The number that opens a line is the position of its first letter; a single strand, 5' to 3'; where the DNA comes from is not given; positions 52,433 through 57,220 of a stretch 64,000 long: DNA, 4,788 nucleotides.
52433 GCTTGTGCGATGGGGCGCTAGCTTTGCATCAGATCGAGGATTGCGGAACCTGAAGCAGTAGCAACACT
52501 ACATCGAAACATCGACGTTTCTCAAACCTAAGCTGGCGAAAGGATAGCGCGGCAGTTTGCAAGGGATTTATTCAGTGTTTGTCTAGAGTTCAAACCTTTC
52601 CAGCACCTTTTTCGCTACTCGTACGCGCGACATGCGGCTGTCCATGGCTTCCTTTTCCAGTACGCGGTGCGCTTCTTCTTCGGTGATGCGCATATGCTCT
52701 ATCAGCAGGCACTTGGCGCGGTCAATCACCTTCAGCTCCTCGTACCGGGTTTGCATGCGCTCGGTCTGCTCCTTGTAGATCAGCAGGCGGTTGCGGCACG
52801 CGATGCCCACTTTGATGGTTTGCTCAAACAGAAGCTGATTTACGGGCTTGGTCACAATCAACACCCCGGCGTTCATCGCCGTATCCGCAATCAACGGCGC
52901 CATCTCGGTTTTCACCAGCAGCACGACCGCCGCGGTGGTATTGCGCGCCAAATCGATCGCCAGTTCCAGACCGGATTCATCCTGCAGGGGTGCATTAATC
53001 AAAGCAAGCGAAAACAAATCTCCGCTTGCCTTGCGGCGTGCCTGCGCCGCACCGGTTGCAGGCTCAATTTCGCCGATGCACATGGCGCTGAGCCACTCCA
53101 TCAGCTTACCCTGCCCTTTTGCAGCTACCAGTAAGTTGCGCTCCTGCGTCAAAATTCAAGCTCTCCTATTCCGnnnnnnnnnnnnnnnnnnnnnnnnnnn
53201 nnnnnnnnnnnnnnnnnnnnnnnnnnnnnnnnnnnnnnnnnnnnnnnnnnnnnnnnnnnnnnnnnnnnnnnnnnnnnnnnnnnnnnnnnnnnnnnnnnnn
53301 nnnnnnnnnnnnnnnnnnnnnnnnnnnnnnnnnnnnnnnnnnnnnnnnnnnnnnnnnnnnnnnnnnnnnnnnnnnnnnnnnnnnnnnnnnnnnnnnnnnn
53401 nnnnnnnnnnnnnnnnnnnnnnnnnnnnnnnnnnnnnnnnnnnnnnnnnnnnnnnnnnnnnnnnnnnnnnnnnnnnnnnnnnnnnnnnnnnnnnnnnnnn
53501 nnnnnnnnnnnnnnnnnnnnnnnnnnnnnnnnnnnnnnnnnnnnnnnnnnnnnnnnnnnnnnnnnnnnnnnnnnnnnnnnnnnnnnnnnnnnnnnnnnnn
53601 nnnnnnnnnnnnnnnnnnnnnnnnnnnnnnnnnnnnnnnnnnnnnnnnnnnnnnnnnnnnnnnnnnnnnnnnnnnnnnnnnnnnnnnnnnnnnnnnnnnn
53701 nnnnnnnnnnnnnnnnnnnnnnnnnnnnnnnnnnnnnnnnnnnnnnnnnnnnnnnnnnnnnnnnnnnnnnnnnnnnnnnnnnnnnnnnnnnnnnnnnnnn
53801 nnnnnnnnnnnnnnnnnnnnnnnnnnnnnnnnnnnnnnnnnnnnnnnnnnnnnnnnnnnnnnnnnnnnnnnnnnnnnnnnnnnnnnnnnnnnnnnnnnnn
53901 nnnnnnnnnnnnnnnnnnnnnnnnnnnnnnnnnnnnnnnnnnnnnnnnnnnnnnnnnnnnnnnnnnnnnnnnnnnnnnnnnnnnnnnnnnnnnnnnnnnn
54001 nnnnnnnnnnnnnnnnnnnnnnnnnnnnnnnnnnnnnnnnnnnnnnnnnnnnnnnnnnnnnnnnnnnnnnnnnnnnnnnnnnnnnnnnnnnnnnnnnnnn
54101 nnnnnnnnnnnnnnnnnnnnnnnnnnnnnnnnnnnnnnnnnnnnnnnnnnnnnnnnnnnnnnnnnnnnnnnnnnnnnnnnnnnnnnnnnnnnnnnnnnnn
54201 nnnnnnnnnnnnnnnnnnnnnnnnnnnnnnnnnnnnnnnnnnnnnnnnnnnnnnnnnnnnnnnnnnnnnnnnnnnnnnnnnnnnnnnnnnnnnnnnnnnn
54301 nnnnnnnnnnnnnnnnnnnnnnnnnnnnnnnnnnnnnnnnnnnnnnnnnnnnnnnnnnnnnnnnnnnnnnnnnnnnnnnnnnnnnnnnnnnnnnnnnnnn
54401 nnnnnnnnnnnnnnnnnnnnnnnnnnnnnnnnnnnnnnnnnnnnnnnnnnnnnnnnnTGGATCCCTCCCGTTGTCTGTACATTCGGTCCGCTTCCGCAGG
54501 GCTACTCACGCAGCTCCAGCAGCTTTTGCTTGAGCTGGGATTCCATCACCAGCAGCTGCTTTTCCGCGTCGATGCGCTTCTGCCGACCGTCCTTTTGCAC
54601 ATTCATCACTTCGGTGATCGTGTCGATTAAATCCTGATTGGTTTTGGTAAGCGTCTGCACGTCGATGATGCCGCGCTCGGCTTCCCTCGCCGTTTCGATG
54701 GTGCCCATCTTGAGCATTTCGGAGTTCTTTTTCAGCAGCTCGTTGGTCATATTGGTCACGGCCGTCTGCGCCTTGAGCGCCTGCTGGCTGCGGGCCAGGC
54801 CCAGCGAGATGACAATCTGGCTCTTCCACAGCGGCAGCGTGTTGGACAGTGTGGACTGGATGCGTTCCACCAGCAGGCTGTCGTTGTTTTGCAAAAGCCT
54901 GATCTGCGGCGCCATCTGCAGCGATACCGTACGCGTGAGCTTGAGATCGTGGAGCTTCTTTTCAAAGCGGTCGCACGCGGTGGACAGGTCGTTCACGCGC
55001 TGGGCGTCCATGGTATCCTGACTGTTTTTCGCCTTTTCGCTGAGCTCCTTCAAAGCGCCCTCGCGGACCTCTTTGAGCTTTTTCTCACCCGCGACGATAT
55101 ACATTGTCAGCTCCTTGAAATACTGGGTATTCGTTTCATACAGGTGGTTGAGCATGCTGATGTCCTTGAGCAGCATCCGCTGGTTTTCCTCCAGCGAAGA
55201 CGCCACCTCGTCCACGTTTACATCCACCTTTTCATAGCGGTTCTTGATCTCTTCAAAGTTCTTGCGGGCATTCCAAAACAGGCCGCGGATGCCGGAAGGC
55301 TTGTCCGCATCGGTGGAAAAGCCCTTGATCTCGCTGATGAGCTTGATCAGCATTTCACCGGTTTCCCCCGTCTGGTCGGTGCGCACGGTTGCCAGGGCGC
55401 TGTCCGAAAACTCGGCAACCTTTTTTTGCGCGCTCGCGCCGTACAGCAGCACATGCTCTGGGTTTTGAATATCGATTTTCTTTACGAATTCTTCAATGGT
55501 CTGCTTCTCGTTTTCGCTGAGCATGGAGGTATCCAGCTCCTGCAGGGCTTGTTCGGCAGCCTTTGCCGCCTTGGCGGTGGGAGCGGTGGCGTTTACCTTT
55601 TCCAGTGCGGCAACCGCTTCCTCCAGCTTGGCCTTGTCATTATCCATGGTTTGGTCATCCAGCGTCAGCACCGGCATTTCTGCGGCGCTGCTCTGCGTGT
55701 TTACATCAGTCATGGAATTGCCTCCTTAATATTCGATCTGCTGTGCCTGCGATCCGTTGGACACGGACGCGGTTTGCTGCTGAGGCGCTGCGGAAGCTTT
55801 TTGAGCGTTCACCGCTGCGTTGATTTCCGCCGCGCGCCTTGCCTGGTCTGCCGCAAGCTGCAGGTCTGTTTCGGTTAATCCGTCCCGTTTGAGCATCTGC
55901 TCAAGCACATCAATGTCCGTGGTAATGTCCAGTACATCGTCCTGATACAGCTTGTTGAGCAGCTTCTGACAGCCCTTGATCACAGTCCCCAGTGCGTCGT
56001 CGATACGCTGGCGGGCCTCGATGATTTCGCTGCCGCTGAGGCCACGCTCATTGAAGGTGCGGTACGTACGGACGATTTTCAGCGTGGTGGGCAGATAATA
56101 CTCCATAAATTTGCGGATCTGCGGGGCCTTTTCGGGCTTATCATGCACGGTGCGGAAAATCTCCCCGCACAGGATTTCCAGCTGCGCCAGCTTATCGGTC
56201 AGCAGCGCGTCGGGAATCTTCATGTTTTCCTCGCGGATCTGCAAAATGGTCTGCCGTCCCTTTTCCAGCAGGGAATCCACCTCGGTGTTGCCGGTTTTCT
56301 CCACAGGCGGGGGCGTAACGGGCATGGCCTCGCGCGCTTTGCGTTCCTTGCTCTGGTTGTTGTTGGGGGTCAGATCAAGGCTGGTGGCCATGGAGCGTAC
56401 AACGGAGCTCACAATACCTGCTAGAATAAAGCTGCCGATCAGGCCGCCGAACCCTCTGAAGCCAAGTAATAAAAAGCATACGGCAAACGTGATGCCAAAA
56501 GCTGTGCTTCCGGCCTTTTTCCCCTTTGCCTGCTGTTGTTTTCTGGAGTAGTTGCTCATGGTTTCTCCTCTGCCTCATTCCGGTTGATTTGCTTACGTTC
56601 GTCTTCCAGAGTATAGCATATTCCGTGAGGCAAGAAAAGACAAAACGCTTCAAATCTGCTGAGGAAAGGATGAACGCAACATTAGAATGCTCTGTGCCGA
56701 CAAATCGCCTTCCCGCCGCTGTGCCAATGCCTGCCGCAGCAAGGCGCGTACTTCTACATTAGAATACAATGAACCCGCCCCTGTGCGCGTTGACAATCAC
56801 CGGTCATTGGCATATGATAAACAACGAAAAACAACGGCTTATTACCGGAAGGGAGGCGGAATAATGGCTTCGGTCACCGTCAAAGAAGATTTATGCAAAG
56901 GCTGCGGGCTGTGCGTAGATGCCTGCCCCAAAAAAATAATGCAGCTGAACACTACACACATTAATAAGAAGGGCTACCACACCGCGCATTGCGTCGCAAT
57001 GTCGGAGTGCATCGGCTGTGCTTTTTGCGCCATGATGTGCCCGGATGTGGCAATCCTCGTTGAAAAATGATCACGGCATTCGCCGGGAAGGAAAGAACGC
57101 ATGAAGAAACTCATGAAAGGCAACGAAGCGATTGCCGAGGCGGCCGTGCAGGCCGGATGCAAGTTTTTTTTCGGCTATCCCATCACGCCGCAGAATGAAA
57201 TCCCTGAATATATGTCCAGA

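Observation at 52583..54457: Glutamine-synthetase-like protein with a dismantled active site, paired with a pseudo-receiver ANTAR antiterminator: a candidate nitrogen sensor/antiterminator module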

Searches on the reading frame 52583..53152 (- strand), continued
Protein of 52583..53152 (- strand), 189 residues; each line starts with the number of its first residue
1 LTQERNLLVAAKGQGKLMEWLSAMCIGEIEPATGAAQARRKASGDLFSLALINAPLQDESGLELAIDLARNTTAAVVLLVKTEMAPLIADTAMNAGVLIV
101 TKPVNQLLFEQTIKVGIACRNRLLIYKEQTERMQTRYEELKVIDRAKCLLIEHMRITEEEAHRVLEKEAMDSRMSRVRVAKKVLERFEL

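Call 95: search_protein_families(library=pfam, proteins=[L127:21-641:+, L127:695-1822:+, L127:1902-2894:+, L127:2881-3693:+, L127:3953-4522:+, L127:4555-5634:+, L144:1098-2213:+, L144:2173-3072:+, L144:2975-3778:+, L144:4525-5604:+], max_evalue=0.00001)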
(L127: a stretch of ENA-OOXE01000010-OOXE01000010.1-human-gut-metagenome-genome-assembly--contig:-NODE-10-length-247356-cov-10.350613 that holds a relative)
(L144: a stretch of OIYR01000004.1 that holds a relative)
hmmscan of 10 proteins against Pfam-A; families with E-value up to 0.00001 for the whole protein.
L127:21-641:+ (206 aa): 1 family
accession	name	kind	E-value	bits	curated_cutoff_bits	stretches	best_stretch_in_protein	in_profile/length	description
PF01336.31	tRNA_anti-codon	-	6.8e-11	42.4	27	1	23-98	1-72/75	OB-fold nucleic acid binding domain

L127:695-1822:+ (375 aa): 1 family
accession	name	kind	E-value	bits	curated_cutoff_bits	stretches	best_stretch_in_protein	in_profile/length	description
PF04392.18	ABC_sub_bind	-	9.4e-55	186.3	25.9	1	87-351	2-266/293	ABC transporter substrate binding protein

L127:1902-2894:+ (330 aa): 1 family
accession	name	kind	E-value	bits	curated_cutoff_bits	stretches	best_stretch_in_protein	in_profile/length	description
PF02653.21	BPD_transp_2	-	7.8e-27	94.5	26.8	1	29-298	7-267/269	Branched-chain amino acid transport system / permease component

L127:2881-3693:+ (270 aa): 3 families
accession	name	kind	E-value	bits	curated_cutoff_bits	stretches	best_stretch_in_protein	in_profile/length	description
PF00005.33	ABC_tran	-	8.8e-27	94.8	25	1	24-179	1-137/137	ABC transporter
PF02463.25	SMC_N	-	9.8e-08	32.1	40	0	122-195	116-185/220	RecF/RecN/SMC N terminal domain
PF13304.12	AAA_21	-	3e-06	27.9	27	0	148-211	235-300/304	AAA domain, putative AbiEii toxin, Type IV TA system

L127:3953-4522:+ (189 aa): 2 families
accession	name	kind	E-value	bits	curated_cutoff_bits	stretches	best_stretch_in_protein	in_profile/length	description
PF03861.19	ANTAR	-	3.9e-14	52.6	27.3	1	131-184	1-54/54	ANTAR domain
PF00072.30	Response_reg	-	8.9e-11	42.4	30.2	1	5-111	2-108/111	Response regulator receiver domain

L127:4555-5634:+ (359 aa): 3 families
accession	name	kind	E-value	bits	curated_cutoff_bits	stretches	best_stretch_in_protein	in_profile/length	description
PF00117.34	GATase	-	4.8e-52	176.8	22.8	1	176-353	1-189/190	Glutamine amidotransferase class-I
PF00988.28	CPSase_sm_chain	-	7.3e-51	171.7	27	1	7-132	1-126/126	Carbamoyl-phosphate synthase small chain, CPSase domain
PF07722.19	Peptidase_C26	-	4.8e-06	26.9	20.5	0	233-336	95-219/219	Peptidase C26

L144:1098-2213:+ (371 aa): 3 families
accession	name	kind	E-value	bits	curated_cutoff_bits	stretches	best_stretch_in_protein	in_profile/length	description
PF00535.33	Glycos_transf_2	-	1.7e-19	70.8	23.3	1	4-175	1-166/168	Glycosyl transferase family 2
PF13632.12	Glyco_trans_2_3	-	3.1e-09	37.4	27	1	166-281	77-191/198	Glycosyl transferase family group 2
PF13641.12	Glyco_tranf_2_3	-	6e-06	26.9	27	0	8-231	8-227/230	Glycosyltransferase like family 2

L144:2173-3072:+ (299 aa): 1 family
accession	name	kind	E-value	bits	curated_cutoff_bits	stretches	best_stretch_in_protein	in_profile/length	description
PF04991.19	LicD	-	4.5e-44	151.7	22.6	1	34-257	1-227/227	LicD family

L144:2975-3778:+ (267 aa): 1 family
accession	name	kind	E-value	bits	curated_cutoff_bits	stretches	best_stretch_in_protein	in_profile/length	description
PF08713.17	DNA_alkylation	-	1.3e-13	51.6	21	1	42-230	5-194/213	DNA alkylation repair enzyme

L144:4525-5604:+ (359 aa): 2 families
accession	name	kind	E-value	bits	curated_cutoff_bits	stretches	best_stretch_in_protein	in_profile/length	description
PF00117.34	GATase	-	3.4e-53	180.6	22.8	1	176-353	1-189/190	Glutamine amidotransferase class-I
PF00988.28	CPSase_sm_chain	-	1.6e-51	173.8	27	1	7-132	1-126/126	Carbamoyl-phosphate synthase small chain, CPSase domain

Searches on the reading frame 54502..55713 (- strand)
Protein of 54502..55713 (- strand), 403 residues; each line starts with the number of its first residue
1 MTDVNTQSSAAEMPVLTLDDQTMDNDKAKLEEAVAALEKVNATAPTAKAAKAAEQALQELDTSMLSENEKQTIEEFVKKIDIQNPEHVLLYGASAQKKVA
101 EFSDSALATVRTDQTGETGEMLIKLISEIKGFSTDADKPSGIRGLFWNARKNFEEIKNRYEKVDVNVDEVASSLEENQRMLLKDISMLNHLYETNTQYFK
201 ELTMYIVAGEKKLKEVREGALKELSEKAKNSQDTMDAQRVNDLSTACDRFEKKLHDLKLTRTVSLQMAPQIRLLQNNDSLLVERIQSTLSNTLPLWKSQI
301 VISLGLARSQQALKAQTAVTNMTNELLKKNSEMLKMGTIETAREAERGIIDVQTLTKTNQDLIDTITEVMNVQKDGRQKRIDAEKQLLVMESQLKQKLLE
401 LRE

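Call 53: search_protein_families(library=pfam, proteins=[window:54502-55713:-], max_evalue=0.001)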
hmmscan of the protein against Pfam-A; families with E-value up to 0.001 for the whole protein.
window:54502-55713:- (403 aa): 1 family
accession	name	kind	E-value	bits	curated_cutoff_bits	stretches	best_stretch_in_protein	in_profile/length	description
PF05816.16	TelA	-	1.7e-116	389.4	30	1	73-399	1-331/332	Toxic anion resistance protein (TelA)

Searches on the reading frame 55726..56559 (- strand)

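Call 53: search_protein_families(library=pfam, proteins=[window:55726-56559:-], max_evalue=0.001)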
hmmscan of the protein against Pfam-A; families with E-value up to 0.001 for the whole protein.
window:55726-56559:- (277 aa): 1 family
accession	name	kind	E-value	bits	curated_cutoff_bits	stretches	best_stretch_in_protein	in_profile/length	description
PF10112.14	Halogen_Hydrol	-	3.4e-16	60.2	29.8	1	19-219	9-191/191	5-bromo-4-chloroindolyl phosphate hydrolysis protein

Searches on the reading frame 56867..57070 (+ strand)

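Call 53: search_protein_families(library=pfam, proteins=[window:56867-57070:+], max_evalue=0.001)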
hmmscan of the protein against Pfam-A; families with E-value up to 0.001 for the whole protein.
window:56867-57070:+ (67 aa): 14 families
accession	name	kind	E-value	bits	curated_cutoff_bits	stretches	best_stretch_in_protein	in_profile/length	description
PF00037.32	Fer4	-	1.7e-11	43.8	21.1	1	4-23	2-21/24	4Fe-4S binding domain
PF12838.12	Fer4_7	-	6.6e-09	36.5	27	1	10-59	2-49/52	4Fe-4S dicluster domain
PF14697.11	Fer4_21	-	1.8e-08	34.8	35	1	3-25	34-57/59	4Fe-4S dicluster domain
PF12837.12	Fer4_6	-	1.8e-08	34.4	25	1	3-21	2-20/24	4Fe-4S binding domain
PF12797.12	Fer4_2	-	2.3e-07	30.7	24.5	1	3-21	3-21/22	4Fe-4S binding domain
PF13237.11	Fer4_10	-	6e-07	29.7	25.5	1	5-59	4-53/53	4Fe-4S dicluster domain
PF25160.1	LdpA_Fe-S-bd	-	1.9e-06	28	27.6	1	3-27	21-45/49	LdpA Fe-S cluster-binding domain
PF13459.11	Fer4_15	-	3.9e-06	27.9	22.4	1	3-24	1-22/66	4Fe-4S single cluster domain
PF13484.11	Fer4_16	-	5.6e-06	27.5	30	0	10-59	2-64/66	4Fe-4S double cluster binding domain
PF13187.11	Fer4_9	-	7.6e-06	26.3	27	1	10-62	2-51/52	4Fe-4S dicluster domain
PF12800.12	Fer4_4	-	8e-06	26.2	24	1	8-22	2-16/17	4Fe-4S binding domain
PF13183.11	Fer4_8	-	1e-05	26.4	27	0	8-24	52-68/68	4Fe-4S dicluster domain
PF17179.9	Fer4_22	-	0.00012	23.3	27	0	5-24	76-95/95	4Fe-4S dicluster domain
PF12798.12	Fer4_3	-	0.00042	21.4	27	1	10-24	1-15/15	4Fe-4S binding domain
